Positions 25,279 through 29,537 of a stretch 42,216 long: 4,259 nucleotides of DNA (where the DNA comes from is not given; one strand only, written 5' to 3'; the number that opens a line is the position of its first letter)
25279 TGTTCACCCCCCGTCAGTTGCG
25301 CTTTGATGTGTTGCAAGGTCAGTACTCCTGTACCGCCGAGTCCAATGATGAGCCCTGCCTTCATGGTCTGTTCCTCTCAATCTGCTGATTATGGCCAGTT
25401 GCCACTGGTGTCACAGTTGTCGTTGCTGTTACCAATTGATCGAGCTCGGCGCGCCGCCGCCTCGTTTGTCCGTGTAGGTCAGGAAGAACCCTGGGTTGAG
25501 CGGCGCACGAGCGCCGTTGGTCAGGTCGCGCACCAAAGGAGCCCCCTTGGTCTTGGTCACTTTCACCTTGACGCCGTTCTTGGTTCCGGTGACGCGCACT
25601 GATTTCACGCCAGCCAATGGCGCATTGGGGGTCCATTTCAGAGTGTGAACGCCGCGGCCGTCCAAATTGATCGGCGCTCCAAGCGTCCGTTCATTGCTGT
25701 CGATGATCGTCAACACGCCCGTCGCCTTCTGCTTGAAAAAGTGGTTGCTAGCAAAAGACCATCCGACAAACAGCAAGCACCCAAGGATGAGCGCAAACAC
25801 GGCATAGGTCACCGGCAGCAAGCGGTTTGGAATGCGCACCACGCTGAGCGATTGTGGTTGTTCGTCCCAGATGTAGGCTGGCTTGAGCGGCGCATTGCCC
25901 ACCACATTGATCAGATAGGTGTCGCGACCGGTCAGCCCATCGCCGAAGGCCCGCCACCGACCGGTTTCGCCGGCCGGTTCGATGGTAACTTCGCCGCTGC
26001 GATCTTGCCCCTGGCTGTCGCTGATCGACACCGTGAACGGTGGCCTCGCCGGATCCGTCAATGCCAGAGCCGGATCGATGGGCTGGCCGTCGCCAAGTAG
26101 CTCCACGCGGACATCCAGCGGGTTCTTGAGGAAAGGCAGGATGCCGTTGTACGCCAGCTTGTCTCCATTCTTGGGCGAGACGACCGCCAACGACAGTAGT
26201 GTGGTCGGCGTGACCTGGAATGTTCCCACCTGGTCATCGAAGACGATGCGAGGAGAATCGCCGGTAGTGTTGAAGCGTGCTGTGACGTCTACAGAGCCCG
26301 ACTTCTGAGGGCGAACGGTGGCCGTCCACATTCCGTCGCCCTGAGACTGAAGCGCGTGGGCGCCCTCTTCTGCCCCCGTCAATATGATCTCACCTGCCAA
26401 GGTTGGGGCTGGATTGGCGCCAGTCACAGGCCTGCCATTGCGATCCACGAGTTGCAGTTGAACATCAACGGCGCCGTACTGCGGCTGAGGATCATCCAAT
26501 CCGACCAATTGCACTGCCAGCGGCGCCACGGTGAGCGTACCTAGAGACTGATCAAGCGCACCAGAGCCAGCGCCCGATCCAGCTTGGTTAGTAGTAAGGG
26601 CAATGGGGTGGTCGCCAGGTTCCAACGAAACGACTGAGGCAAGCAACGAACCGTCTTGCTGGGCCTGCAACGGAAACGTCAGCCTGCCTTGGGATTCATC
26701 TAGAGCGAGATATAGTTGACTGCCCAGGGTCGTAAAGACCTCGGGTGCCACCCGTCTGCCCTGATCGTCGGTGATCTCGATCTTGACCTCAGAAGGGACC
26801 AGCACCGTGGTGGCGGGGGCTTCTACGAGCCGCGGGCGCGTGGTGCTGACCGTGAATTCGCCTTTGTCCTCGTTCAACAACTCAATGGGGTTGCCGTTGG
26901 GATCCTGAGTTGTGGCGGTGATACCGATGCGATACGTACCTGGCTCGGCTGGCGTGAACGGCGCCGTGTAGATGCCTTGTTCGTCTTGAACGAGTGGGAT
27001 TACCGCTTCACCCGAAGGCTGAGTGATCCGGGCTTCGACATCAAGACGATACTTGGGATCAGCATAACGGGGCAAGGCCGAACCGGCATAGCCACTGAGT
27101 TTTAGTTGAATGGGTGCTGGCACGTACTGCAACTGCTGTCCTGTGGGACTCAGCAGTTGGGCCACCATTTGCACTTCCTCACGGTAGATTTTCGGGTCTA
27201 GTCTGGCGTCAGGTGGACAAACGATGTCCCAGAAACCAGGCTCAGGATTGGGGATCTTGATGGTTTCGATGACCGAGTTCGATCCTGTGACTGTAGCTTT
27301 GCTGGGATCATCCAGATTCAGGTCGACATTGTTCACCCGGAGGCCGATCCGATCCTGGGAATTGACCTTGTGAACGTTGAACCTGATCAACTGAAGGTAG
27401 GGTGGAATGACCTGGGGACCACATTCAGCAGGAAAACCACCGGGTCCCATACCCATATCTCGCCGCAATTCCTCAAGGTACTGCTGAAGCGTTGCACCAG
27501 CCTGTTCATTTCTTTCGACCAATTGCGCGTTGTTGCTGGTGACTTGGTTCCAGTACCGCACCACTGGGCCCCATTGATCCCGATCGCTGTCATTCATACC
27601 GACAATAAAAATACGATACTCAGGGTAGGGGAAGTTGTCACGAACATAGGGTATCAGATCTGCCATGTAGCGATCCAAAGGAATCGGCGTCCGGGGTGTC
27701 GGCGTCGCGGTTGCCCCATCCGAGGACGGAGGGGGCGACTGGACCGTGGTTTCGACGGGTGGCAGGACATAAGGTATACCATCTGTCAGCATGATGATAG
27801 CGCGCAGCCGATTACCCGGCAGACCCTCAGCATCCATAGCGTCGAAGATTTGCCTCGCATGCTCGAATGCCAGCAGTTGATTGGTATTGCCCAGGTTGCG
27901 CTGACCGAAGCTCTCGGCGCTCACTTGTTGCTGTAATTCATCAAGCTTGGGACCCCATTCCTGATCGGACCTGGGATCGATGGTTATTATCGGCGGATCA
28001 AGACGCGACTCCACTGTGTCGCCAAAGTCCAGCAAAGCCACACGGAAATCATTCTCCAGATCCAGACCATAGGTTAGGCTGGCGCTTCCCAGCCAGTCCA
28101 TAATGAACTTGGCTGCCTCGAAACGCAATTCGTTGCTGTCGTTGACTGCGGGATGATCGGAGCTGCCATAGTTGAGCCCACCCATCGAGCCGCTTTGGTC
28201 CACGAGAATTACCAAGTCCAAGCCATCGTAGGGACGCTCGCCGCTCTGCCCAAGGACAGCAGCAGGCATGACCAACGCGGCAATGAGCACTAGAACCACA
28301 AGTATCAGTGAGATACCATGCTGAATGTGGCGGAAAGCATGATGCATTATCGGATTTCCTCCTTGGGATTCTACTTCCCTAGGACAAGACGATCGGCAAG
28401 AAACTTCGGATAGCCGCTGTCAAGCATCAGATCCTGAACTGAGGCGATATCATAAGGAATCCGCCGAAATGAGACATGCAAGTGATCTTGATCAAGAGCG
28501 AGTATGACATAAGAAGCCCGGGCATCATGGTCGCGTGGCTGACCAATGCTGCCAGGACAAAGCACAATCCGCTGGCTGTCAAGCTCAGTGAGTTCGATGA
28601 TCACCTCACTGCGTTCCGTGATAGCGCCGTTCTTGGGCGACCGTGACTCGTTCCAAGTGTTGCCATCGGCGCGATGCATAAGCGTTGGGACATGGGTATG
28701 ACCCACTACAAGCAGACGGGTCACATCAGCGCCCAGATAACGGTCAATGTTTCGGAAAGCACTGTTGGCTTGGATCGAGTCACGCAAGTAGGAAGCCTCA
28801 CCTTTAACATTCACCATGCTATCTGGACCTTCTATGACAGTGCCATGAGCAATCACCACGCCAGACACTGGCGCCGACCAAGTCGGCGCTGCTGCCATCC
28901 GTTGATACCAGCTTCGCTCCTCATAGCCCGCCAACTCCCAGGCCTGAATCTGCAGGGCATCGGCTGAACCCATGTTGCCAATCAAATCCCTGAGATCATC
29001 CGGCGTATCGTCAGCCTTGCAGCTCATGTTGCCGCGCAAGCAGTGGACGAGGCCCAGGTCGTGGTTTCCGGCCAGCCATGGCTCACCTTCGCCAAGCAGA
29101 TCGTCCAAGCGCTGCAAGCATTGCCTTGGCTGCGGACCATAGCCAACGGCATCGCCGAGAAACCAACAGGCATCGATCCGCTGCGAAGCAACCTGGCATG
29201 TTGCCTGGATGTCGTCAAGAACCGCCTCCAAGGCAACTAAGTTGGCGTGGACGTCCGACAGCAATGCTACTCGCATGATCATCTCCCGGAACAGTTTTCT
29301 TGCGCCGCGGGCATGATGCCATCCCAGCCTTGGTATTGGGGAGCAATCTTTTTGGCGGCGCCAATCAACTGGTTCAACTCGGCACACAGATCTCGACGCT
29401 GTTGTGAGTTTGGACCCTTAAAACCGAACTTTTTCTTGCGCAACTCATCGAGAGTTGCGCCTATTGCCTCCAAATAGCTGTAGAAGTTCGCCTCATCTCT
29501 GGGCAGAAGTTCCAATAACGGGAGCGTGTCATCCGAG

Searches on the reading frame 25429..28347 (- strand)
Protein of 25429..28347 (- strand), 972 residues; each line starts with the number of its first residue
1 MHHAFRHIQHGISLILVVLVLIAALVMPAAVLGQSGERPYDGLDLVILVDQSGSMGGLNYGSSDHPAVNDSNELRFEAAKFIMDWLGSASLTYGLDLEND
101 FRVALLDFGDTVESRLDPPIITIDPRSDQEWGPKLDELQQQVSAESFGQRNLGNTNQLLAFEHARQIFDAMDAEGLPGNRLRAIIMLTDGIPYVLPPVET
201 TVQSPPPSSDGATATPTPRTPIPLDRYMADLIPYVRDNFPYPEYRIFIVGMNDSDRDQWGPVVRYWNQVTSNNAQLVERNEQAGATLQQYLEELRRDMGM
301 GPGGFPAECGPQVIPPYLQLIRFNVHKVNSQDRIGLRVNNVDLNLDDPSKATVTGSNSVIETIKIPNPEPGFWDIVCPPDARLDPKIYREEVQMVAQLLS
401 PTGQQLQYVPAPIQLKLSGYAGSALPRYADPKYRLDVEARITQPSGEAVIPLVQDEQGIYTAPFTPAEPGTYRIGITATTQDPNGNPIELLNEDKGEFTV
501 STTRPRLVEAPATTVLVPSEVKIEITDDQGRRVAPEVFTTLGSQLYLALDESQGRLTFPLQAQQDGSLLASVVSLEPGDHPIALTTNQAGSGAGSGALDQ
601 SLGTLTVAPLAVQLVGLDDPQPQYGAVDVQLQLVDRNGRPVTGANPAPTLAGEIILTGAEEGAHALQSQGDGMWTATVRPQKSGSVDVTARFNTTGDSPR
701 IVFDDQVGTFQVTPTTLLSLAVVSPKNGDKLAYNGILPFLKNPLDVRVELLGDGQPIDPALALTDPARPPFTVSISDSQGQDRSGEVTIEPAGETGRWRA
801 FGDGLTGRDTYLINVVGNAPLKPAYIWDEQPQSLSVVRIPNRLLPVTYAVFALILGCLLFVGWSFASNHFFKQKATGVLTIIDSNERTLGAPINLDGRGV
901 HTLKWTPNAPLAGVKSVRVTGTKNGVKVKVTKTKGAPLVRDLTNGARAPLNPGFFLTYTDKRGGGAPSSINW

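Call 7: search_protein_families(library=pfam, proteins=[window:25429-28347:-], max_evalue=0.01)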
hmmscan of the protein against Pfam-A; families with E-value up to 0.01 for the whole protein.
window:25429-28347:- (972 aa): 7 families
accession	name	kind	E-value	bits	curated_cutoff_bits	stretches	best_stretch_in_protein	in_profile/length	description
PF00630.25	Filamin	-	7.6e-12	46.4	26.9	1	437-488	40-92/93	Filamin/ABP280 repeat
PF13519.12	VWA_2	-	2.8e-07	31.6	27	1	45-190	1-106/107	von Willebrand factor type A domain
PF09134.16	Invasin_D3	-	2.5e-06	28.3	33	1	629-694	24-84/98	Invasin, domain 3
PF02369.22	Big_1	-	3.2e-05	24.4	34.9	0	627-702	19-91/93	Bacterial Ig-like domain (group 1)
PF00092.34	VWA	-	0.0017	19.1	23.8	1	44-194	1-117/174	von Willebrand factor type A domain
PF05751.16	FixH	-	0.0045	17.4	23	0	440-480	98-138/150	FixH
PF17963.7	Big_9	-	0.0066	17.8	23.6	0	699-789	4-88/89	Bacterial Ig domain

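Call 23: search_protein_families(library=padloc, proteins=[window:25429-28347:-], max_evalue=0.001)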
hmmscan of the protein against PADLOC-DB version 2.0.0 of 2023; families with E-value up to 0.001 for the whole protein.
window:25429-28347:- (972 aa): 0 families

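Call 38: search_protein_families(library=ncbifam, proteins=[window:25429-28347:-], max_evalue=0.001)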
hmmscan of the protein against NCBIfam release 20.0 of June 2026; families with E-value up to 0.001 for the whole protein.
window:25429-28347:- (972 aa): 1 family
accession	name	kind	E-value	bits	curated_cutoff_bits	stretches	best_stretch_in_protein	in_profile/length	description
NF041940.1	choice_anch_X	domain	3.2e-05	23.6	25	0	458-478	17-37/37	choice-of-anchor X domain-containing protein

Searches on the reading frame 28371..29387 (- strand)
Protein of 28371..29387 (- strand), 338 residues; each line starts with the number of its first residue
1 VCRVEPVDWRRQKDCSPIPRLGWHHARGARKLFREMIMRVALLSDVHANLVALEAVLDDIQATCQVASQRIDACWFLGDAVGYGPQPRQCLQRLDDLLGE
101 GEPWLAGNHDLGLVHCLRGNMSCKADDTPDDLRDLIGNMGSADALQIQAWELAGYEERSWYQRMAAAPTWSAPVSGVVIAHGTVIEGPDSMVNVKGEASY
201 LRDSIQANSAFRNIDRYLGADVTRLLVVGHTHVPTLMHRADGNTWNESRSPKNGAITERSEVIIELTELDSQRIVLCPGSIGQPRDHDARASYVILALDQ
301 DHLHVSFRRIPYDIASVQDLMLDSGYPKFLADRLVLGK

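Call 7: search_protein_families(library=pfam, proteins=[window:28371-29387:-], max_evalue=0.01)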
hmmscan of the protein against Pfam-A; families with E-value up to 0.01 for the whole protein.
window:28371-29387:- (338 aa): 2 families
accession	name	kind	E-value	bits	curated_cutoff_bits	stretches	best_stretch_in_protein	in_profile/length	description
PF12850.12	Metallophos_2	-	1.9e-10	41.4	27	1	38-300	1-153/154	Calcineurin-like phosphoesterase superfamily domain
PF00149.33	Metallophos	-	6.7e-09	36.9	21.5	1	38-234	1-191/191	Calcineurin-like phosphoesterase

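Call 23: search_protein_families(library=padloc, proteins=[window:28371-29387:-], max_evalue=0.001)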
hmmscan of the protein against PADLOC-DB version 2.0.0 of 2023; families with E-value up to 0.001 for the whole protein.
window:28371-29387:- (338 aa): 0 families

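Call 38: search_protein_families(library=ncbifam, proteins=[window:28371-29387:-], max_evalue=0.001)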
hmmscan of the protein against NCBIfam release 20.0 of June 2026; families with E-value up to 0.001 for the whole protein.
window:28371-29387:- (338 aa): 3 families
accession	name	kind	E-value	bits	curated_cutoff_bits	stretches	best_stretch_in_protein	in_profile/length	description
NF006988.0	PRK09453.1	equivalog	3e-07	30.5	117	0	38-86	1-43/183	phosphodiesterase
NF001204.0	PRK00166.1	equivalog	3.7e-07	29.7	176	1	40-131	3-88/276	symmetrical bis(5'-nucleosyl)-tetraphosphatase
TIGR00040.1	yfcE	subfamily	6e-06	26.4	56.25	0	274-304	127-156/158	YfcE family phosphodiesterase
